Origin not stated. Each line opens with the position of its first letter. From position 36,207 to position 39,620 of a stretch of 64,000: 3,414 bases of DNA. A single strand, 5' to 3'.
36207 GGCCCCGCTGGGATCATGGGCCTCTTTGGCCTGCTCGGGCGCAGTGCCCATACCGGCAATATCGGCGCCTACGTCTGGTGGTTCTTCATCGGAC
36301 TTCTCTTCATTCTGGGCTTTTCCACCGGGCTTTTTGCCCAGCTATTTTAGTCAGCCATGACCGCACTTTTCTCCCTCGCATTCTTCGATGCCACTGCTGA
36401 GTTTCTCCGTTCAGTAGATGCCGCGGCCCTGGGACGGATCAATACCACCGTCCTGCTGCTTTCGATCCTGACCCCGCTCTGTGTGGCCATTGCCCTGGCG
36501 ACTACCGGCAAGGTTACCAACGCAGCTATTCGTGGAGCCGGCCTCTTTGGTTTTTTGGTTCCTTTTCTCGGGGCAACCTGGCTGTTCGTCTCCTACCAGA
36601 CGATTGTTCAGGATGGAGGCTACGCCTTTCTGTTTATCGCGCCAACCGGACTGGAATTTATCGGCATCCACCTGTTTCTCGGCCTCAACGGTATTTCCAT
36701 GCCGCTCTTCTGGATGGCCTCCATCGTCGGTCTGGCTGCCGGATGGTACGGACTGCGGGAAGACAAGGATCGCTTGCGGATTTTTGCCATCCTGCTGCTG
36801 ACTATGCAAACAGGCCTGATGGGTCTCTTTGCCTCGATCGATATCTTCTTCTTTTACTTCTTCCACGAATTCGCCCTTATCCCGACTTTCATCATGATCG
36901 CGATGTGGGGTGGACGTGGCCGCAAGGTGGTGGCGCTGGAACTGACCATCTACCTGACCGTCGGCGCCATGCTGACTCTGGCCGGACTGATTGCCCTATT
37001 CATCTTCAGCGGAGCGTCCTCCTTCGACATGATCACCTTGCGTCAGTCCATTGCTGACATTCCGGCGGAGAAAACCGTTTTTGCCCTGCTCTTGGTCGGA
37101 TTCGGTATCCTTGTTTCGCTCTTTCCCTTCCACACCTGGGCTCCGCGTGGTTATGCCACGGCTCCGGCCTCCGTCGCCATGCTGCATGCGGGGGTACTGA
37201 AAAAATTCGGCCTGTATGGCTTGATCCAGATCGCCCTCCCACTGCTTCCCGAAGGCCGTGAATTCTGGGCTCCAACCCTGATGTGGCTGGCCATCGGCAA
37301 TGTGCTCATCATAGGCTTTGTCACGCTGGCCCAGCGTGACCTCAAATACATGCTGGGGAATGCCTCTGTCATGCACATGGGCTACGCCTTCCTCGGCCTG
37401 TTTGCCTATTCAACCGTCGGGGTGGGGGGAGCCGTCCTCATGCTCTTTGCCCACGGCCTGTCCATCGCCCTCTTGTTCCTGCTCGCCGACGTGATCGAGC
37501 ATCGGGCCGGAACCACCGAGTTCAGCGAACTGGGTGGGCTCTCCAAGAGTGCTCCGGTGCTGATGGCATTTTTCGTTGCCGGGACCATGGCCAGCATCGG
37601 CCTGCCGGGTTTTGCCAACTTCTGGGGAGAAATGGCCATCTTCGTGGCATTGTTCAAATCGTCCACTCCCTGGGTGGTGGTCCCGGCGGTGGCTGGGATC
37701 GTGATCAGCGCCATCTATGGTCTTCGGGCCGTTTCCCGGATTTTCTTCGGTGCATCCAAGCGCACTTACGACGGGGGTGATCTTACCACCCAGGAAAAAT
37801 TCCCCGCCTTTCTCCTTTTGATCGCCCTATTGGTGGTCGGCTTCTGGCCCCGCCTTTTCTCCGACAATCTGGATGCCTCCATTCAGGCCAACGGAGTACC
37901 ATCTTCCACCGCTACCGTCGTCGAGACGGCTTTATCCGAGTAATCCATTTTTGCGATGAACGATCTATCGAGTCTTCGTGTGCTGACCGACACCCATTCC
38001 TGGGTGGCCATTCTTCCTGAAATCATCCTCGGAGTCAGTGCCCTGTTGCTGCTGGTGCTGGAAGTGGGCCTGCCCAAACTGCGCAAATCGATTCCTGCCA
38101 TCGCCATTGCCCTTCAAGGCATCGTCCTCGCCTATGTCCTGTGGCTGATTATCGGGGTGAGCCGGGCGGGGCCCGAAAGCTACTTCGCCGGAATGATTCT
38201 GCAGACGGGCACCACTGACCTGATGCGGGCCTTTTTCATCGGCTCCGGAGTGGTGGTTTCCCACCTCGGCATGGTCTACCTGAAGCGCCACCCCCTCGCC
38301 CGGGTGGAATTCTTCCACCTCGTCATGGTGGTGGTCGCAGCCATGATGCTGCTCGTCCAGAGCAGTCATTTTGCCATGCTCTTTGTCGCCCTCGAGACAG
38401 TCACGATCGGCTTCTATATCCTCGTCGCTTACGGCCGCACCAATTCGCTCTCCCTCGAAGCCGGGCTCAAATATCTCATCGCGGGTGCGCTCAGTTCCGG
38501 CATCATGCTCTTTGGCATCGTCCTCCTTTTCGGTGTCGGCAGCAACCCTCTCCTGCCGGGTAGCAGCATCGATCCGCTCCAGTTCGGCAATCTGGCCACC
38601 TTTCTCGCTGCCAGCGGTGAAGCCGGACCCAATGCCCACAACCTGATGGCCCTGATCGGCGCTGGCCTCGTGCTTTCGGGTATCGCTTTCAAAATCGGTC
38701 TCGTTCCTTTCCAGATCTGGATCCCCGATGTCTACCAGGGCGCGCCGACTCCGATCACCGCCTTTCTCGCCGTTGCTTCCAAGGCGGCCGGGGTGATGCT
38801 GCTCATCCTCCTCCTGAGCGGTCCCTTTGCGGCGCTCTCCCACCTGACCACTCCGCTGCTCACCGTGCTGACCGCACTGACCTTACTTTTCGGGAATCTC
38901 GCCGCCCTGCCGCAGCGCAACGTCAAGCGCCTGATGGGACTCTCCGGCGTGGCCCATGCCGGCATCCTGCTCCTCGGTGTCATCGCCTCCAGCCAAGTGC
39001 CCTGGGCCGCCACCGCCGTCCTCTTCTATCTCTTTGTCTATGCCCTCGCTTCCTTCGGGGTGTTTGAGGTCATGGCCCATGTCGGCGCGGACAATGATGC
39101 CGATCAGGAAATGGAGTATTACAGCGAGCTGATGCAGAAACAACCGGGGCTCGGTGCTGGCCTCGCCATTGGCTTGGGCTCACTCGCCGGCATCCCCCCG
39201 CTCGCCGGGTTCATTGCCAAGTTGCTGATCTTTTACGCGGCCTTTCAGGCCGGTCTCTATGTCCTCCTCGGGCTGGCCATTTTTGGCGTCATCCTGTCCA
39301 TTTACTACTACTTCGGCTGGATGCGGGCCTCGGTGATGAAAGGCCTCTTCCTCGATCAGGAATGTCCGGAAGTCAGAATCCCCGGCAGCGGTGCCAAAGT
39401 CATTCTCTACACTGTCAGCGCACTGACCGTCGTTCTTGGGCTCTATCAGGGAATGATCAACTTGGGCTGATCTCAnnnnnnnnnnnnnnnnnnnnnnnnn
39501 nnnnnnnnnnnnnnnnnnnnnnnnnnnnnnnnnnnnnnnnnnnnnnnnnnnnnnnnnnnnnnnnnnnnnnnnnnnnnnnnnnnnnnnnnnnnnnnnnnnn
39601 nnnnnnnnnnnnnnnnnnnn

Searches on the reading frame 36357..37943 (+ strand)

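Call 69: search_protein_families(library=pfam, proteins=[window:36357-37943:+], max_evalue=0.00001)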
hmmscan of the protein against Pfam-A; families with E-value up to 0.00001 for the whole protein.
window:36357-37943:+ (528 aa): 1 family
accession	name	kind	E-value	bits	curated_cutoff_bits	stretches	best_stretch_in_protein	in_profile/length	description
PF00361.26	Proton_antipo_M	-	1.8e-50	172.2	21.5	1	161-451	2-294/294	NADH:quinone oxidoreductase/Mrp antiporter, TM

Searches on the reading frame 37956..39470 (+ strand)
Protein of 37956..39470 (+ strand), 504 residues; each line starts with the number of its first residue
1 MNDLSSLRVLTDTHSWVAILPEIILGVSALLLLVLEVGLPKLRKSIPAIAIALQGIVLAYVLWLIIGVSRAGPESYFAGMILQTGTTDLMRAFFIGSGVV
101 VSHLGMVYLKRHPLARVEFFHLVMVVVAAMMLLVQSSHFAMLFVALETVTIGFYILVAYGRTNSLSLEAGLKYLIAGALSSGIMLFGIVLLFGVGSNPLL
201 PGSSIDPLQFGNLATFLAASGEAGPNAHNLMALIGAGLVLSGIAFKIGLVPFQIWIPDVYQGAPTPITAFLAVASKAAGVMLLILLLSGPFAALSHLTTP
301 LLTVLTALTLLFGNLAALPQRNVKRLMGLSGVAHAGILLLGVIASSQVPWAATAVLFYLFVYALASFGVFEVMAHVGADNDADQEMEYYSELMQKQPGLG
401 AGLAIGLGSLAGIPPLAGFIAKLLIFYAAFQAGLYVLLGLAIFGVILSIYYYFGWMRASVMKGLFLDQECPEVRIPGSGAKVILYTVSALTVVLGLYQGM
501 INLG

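Call 69: search_protein_families(library=pfam, proteins=[window:37956-39470:+], max_evalue=0.00001)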
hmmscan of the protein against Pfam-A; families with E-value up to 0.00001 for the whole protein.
window:37956-39470:+ (504 aa): 1 family
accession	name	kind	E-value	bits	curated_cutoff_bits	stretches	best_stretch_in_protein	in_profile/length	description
PF00361.26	Proton_antipo_M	-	9.2e-61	206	21.5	1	136-447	1-293/294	NADH:quinone oxidoreductase/Mrp antiporter, TM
